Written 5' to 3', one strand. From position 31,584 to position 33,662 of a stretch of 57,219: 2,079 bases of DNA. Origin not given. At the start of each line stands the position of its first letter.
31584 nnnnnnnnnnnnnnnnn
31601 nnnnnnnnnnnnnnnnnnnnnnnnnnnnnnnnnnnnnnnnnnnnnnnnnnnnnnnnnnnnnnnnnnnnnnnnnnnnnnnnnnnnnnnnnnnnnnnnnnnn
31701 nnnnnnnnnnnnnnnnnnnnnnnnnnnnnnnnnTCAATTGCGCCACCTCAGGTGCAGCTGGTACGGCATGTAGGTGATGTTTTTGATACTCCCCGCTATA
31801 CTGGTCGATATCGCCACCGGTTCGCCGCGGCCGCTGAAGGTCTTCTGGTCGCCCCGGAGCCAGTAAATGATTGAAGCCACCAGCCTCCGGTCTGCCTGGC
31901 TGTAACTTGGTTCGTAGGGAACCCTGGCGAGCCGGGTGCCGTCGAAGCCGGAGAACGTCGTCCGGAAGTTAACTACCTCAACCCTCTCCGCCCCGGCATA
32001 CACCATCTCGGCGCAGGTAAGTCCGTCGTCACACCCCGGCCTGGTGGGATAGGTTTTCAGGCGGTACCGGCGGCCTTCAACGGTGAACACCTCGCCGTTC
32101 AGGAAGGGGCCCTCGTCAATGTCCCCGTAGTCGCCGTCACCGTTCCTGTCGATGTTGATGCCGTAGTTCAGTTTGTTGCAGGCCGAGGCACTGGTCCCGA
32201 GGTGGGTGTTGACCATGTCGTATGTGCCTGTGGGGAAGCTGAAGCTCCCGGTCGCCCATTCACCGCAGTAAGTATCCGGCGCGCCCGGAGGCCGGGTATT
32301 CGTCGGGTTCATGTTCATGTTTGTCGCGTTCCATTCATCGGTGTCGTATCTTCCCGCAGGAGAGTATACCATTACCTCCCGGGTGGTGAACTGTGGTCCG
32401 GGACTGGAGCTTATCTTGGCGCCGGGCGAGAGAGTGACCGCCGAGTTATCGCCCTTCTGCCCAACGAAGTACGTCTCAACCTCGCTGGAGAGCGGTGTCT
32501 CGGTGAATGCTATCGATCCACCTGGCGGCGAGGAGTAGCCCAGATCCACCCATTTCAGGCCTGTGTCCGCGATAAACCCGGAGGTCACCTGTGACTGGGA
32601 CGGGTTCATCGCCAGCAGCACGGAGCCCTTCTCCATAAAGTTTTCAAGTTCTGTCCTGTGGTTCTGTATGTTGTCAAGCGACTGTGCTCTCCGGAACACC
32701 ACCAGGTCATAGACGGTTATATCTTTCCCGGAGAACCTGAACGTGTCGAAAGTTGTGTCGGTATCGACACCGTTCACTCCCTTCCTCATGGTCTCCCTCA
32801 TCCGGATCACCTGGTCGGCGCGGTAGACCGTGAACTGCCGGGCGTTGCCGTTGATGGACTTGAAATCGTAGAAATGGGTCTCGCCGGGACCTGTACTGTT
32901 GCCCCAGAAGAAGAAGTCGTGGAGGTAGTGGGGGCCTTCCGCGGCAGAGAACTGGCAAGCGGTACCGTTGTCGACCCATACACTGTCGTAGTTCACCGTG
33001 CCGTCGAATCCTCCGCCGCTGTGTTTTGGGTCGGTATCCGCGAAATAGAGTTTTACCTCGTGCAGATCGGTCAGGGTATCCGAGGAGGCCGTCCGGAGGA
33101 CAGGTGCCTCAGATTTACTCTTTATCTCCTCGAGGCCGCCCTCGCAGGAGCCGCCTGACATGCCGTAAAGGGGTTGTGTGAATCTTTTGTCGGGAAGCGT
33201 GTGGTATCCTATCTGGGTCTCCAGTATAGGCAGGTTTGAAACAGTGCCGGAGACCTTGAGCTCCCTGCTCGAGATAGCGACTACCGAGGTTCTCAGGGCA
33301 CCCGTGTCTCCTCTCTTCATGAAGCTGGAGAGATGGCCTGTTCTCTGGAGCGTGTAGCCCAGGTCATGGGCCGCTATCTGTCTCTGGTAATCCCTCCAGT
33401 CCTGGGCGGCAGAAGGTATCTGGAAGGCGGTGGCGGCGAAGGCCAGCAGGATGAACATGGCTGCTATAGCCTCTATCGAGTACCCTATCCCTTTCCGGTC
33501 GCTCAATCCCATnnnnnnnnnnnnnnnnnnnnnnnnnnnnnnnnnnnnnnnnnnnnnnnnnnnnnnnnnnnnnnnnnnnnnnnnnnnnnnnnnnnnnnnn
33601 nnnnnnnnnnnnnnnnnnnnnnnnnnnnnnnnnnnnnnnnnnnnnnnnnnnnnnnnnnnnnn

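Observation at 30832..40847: Twelve-gene Epd/Tad-like type IV pilus locus with seven class-III-signal proteins, most without a nameable family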

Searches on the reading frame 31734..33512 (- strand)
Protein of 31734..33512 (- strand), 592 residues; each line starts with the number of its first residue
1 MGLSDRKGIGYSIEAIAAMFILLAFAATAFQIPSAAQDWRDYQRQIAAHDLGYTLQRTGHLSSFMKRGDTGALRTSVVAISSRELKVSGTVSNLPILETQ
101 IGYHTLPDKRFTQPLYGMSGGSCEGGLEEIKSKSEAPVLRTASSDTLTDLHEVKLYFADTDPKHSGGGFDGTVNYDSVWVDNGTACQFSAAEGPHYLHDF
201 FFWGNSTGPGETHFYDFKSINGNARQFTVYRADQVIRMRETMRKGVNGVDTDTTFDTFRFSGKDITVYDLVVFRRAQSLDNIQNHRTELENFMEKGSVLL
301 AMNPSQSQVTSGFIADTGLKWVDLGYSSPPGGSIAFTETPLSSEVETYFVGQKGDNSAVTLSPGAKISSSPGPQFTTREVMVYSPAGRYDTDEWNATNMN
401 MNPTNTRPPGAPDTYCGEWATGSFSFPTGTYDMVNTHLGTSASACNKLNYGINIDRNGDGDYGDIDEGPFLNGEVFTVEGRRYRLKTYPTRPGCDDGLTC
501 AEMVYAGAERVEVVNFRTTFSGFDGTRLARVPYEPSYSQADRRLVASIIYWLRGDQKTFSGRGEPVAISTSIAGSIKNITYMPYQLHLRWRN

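Call 3: search_protein_families(library=pfam, max_evalue=0.1, proteins=[window:31734-33512:-])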
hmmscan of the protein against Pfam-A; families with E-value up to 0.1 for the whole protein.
window:31734-33512:- (592 aa): 0 families

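Call 4: search_protein_families(library=ncbifam, max_evalue=0.1, proteins=[window:31734-33512:-])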
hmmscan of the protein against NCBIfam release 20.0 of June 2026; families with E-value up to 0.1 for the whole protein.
window:31734-33512:- (592 aa): 0 families

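Call 35: search_solved_structures(query=A1, max_evalue=1)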
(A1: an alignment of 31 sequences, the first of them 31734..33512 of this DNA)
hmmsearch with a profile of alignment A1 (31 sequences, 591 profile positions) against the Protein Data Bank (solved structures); distinct sequences matched with E-value up to 1: 1.
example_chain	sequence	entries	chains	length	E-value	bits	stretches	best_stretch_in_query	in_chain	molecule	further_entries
5xu0_A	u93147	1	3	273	0.49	12.3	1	32-100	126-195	Membrane-fusion protein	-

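Call 37: search_protein_families(library=pfam, alignment_id=A1, max_evalue=0.05)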
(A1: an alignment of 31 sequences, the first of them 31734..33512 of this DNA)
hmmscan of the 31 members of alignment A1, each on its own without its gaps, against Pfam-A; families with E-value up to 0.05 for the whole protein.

A. member 1, window:31734-33512:- (592 aa): 0 families

B. families by the number of members that match (of 31 scanned): 3 families
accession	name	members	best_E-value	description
PF06480.20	FtsH_ext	1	0.0023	FtsH Extracellular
PF09960.14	DUF2194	1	0.0033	Uncharacterised protein conserved in bacteria (DUF2194)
PF09822.16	ABC_transp_aux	1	0.018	ABC-type uncharacterized transport system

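Call 38: find_homologous_proteins(query=window:31734-33512:-, max_evalue=0.00001)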
Query window:31734-33512:- (592 aa): 37 proteins with E <= 0.00001 among 8000 candidates.
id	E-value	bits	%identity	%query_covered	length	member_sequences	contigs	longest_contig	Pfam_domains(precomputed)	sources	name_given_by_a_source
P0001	0.0e+0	1377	100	100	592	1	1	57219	-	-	-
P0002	1.4e-289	980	73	55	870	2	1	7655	-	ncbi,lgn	ncbi:MAG: hypothetical protein ABEJ69_03180 [Candidatus Nanohaloarchaea archaeon]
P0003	4.0e-211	721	53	64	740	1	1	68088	-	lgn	-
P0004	3.4e-206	705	53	99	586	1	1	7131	-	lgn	-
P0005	8.0e-162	558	45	99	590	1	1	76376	-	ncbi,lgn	-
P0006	8.9e-142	492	42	100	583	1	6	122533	-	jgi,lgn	jgi:hypothetical protein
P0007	3.7e-137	477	40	99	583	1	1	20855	-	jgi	jgi:hypothetical protein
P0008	7.1e-136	472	40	99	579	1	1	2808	-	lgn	-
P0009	4.6e-131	457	39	99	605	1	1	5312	-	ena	-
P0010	2.0e-129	451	41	99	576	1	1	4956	-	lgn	-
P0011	6.5e-127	443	39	99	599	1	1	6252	-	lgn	-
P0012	1.4e-126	442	38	99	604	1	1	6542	-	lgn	-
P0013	1.9e-126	441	37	99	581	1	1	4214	-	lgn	-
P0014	1.6e-124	435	40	99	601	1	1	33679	-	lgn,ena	-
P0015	4.0e-124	434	38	99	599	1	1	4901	-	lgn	-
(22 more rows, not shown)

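Call 50: predict_structure(alignment_id=A3)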
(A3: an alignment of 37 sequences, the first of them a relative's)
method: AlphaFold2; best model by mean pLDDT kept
length: 592 residues; sequences in the alignment: 37
mean_pLDDT: 83.5   pTM: 0.80
mean pLDDT of the five models: 83.5, 83.1, 82.6, 78.2, 75.3
residues with pLDDT >= 90: 284; 70-90: 209; 50-70: 75; < 50: 24
segments of 3 or more residues with pLDDT < 50: 1-11, 30-34, 164-167, 562-565
pLDDT, mean of each block of 10 residues (from residue 1): 40 64 63 50 68 75 78 67 67 82 95 84 64 80 86 88 52 83 74 88 79 91 90 95 87 91 86 96 94 95 96 93 92 91 93 94 93 84 94 91 92 91 92 93 85 93 91 90 88 80 92 95 92 95 96 76 57 83 80 65
secondary structure, 60 per line:
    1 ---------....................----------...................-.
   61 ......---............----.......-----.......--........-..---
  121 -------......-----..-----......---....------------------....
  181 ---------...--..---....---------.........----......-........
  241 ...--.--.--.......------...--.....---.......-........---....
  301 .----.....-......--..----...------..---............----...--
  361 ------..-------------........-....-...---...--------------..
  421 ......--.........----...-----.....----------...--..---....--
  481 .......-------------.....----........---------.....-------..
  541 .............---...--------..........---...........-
elements in order: H10-29 H40-58 H60-66 H70-81 E86-92 E98-104 E110-114 H128-133 H146-151 E155-158 E177-180 E200-203 E213-221 E226-231 H233-243 E252-258 E270-274 H278-284 H286-293 E297-301 H306-310 H312-317 E326-328 H340-351 E382-389 H391-394 E396-398 E402-404 E419-426 E429-437 E450-454 E475-478 E481-487 E501-505 E510-517 E527-531 H539-553 E557-559 E568-577 E581-591

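Call 55: fold_search(model_id=the predicted structure, library=pdb)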
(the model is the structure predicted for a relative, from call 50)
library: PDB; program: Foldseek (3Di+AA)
matches with E <= 10: 194; with E <= 0.001: 0
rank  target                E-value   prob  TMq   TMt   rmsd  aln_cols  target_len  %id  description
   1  5xb7_E                2.5e-02  0.30  0.15  0.13  22.8       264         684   11  GH42 alpha-L-arabinopyranosidase from Bifidobacterium animalis subsp. lactis Bl-04 (released 2017-11-01)
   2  5xb7_F                3.4e-02  0.63  0.17  0.15  12.6       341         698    9  GH42 alpha-L-arabinopyranosidase from Bifidobacterium animalis subsp. lactis Bl-04 (released 2017-11-01)
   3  5xb7_B                3.6e-02  0.21  0.14  0.12  22.8       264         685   13  GH42 alpha-L-arabinopyranosidase from Bifidobacterium animalis subsp. lactis Bl-04 (released 2017-11-01)
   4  5xb7_C                5.4e-02  0.38  0.16  0.14  12.9       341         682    8  GH42 alpha-L-arabinopyranosidase from Bifidobacterium animalis subsp. lactis Bl-04 (released 2017-11-01)
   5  5xb7_D                6.4e-02  0.21  0.15  0.13  22.7       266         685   12  GH42 alpha-L-arabinopyranosidase from Bifidobacterium animalis subsp. lactis Bl-04 (released 2017-11-01)
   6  7bob_C                1.5e-01  0.28  0.12  0.12  11.1       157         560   14  Exo-beta-1,4-mannosidase Op5Man5 from Opitutaceae bacterium strain TAV5 (released 2021-07-14)
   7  2zut_A                1.6e-01  0.12  0.16  0.13  17.1       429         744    9  Crystal structure of Galacto-N-biose/Lacto-N-biose I phosphorylase in complex with GalNAc (released 2008-12-30)
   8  8cht_C                2.3e-01  0.06  0.08  0.22  22.6       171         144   12  Crystal structure of human PURA (fragment Glu57-Glu212, PUR repeat I and II) (released 2024-02-21)
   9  8hx9_B                2.5e-01  0.35  0.16  0.14   6.2       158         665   11  Crystal structure of 4-amino-4-deoxychorismate synthase from Streptomyces venezuelae with chorismate (released 2023-10-18)
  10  7bob_B                2.5e-01  0.14  0.11  0.12  10.9       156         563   13  Exo-beta-1,4-mannosidase Op5Man5 from Opitutaceae bacterium strain TAV5 (released 2021-07-14)
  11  5fms_A                2.8e-01  0.23  0.17  0.38  17.1       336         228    7  mmIFT52 N-terminal domain (released 2016-03-09)
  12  8emv                  3.1e-01  0.04  0.09  0.08  20.8       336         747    9  Phospholipase C beta 3 (PLCb3) in solution (released 2023-05-24)
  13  4dx8_B                3.3e-01  0.06  0.07  0.20  17.0       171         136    7  ICAP1 in complex with KRIT1 N-terminus (released 2013-01-09)
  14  6jil_B                3.5e-01  0.05  0.10  0.18  22.8       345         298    9  Crystal structure of D-cycloserine synthetase DcsG (released 2019-12-18)
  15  4dx8_A                3.7e-01  0.06  0.06  0.18  14.2       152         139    8  ICAP1 in complex with KRIT1 N-terminus (released 2013-01-09)
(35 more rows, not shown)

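Call 86: find_encoding_contigs(protein=P0002, flank=8000, max_places=4)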
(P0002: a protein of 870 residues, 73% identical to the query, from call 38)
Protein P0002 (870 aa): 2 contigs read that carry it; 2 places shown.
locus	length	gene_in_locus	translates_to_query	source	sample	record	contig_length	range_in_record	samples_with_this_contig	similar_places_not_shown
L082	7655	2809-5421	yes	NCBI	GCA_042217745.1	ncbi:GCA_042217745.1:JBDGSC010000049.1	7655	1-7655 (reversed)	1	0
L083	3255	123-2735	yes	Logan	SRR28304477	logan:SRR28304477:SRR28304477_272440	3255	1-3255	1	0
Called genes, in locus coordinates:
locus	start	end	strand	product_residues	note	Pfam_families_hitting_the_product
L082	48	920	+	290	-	PF00482:T2SSF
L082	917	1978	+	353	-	PF00482:T2SSF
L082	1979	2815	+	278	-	-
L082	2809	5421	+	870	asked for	-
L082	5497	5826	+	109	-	-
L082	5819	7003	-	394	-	PF03215:Rad17 (faint), PF05496:RuvB_N (weak), PF05673:DUF815 (weak), PF13191:AAA_16 (weak), PF00004:AAA, PF21960:RCF1-5-like_lid (weak), PF22608:DNAX_ATPase_lid, PF08519:RFC1 (weak), +1 more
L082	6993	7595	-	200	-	PF06941:NT5C (faint)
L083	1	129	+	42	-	?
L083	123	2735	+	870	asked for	-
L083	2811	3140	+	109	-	-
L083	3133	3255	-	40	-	?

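Call 90: search_protein_representatives(alignment_id=A3)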
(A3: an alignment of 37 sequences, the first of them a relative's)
Query: 37 sequences, 594 profile positions. Proteins with E-value up to 0.001 (for the whole library): 142; up to 1e-10: 101; up to 1e-30: 74. The best 142 are listed.
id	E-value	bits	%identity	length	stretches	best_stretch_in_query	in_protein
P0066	5.9e-251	850.7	-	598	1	3-593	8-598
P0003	8.4e-238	807.3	-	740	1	2-593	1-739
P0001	2.9e-235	798.9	-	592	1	4-593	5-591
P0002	1.4e-234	796.7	-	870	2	2-326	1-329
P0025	9.8e-226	767.5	-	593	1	2-593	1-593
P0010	1.5e-217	740.4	-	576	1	4-593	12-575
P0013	4.7e-213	725.6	-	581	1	2-593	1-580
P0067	7.7e-213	724.9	-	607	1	2-593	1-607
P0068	2.2e-211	720.1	-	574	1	1-593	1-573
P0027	1.0e-208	711.3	-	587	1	2-593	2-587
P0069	4.0e-207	706.0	-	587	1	4-593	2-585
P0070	1.9e-205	700.5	-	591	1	2-593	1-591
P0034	3.9e-205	699.4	-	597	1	2-593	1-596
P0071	2.1e-198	677.2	-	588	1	5-593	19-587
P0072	4.4e-197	672.8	-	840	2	4-325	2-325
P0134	5.2e-24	101.3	-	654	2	166-517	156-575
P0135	5.7e-24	101.1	-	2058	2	187-493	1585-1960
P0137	2.5e-23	99.0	-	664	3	375-592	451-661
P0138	1.0e-21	93.7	-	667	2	3-325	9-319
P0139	1.2e-21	93.5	-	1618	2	166-493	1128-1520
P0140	1.7e-21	93.0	-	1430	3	164-317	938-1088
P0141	2.3e-20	89.3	-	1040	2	163-493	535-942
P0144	4.8e-16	75.0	-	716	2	279-592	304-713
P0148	3.6e-14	68.8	-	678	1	5-492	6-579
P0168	1.2e-06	44.0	-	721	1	5-589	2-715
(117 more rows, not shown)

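Call 91: search_protein_families(library=pfam, max_evalue=0.001, proteins=[P0134, P0135, P0139, P0140, P0141, P0137, P0144, P0148, P0168])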
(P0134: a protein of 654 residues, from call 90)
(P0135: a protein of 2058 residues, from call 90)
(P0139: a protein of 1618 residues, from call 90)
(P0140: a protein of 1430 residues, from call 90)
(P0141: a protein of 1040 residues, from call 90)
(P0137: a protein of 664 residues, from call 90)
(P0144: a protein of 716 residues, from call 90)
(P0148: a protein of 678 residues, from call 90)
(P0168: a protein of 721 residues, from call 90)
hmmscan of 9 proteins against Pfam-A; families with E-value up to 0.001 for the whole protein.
P0134 (654 aa): 1 family
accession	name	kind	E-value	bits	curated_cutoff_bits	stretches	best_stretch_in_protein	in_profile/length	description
PF23959.1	DUF7288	-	0.00025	21.9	27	1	8-74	1-76/184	Family of unknown function (DUF7288)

P0135 (2058 aa): 7 families
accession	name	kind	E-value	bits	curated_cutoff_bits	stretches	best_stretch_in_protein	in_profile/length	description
PF13385.13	Laminin_G_3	-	5.9e-64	215.2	27.6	3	698-849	1-150/151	Concanavalin A-like lectin/glucanases superfamily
PF02210.31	Laminin_G_2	-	2.3e-12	47.9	22.9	1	969-1061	12-99/126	Laminin G domain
PF00054.30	Laminin_G_1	-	4.4e-09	37.1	24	0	994-1042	36-85/131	Laminin G domain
PF02973.23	Sialidase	-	1.1e-06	28.7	26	1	788-850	118-182/189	Sialidase, N-terminal domain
PF05354.17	Phage_attach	-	5.9e-05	24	26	0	1775-1813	49-87/99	Phage Head-Tail Attachment protein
PF00354.24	Pentaxin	-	6.9e-05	23.1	25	0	929-1102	9-170/194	Pentaxin family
PF21722.4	Gly_rich_2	-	0.00023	21.7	24.3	1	235-415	6-205/226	Glycine-rich domain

P0139 (1618 aa): 4 families
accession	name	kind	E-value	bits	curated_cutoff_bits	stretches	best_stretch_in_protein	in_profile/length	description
PF13385.13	Laminin_G_3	-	8.3e-47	159.6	27.6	2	819-984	3-151/151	Concanavalin A-like lectin/glucanases superfamily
PF02973.23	Sialidase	-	8.7e-07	29.1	26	0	585-648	117-182/189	Sialidase, N-terminal domain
PF02210.31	Laminin_G_2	-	1.7e-06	28.9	22.9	0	567-637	47-123/126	Laminin G domain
PF00054.30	Laminin_G_1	-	0.00056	20.6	24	0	567-640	47-128/131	Laminin G domain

P0140 (1430 aa): 4 families
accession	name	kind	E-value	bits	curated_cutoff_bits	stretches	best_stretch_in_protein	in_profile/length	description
PF13385.13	Laminin_G_3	-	4.6e-27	95.4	27.6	1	428-583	4-150/151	Concanavalin A-like lectin/glucanases superfamily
PF22237.3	SO2946-like_C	-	1e-11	45.5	27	2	238-342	35-132/163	SO2946-like, C-terminal domain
PF23959.1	DUF7288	-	3.7e-05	24.6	27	0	8-72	1-73/184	Family of unknown function (DUF7288)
PF02210.31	Laminin_G_2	-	0.00013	22.9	22.9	0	507-573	44-123/126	Laminin G domain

P0141 (1040 aa): 2 families
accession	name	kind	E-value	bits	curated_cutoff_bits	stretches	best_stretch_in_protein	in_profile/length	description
PF13385.13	Laminin_G_3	-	9e-24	84.8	27.6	1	225-388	3-150/151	Concanavalin A-like lectin/glucanases superfamily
PF05354.17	Phage_attach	-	0.0002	22.3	26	0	924-949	68-96/99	Phage Head-Tail Attachment protein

P0137 (664 aa): 0 families

P0144 (716 aa): 0 families

P0148 (678 aa): 0 families

P0168 (721 aa): 0 families

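Call 92: list_cluster_members(proteins=[P0134, P0135, P0139, P0140, P0141, P0137, P0144, P0148, P0168, P0138])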
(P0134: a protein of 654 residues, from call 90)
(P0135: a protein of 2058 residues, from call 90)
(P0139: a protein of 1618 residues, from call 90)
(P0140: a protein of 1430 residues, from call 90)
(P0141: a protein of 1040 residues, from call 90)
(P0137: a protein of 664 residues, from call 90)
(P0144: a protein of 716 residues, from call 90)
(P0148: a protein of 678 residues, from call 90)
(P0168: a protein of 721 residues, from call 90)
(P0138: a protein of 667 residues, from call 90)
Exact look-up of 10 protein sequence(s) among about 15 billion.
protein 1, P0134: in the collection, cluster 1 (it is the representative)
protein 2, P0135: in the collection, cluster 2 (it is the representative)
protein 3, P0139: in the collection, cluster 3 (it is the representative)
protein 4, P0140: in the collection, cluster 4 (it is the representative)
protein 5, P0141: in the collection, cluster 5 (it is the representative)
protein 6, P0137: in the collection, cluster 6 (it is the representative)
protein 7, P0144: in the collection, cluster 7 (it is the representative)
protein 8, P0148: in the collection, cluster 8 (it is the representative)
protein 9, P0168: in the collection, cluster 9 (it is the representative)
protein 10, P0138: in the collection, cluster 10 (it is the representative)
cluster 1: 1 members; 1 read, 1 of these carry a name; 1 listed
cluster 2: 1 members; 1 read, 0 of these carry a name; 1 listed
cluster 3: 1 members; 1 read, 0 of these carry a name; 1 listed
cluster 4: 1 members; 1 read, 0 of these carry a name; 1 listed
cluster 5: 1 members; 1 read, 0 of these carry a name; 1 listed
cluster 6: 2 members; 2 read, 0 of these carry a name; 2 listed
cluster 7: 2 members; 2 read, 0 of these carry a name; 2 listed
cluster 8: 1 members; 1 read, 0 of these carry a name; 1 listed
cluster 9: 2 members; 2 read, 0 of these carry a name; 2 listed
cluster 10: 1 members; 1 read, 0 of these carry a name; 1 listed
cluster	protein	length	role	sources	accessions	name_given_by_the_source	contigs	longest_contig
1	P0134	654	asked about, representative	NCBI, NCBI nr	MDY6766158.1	MAG: hypothetical protein SVW77_02215 [Candidatus Nanohaloarchaea archaeon] | hypothetical protein [Candidatus Nanohaloarchaea archaeon]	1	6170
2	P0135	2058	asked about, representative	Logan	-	-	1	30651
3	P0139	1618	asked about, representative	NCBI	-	-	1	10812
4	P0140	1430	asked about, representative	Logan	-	-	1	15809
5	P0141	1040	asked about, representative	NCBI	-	-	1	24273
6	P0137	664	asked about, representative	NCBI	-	-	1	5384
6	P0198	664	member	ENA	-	-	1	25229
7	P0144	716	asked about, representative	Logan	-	-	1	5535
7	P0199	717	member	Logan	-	-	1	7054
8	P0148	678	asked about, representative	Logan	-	-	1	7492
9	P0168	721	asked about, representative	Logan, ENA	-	-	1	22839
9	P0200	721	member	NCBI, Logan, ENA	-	-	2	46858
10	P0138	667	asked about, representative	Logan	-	-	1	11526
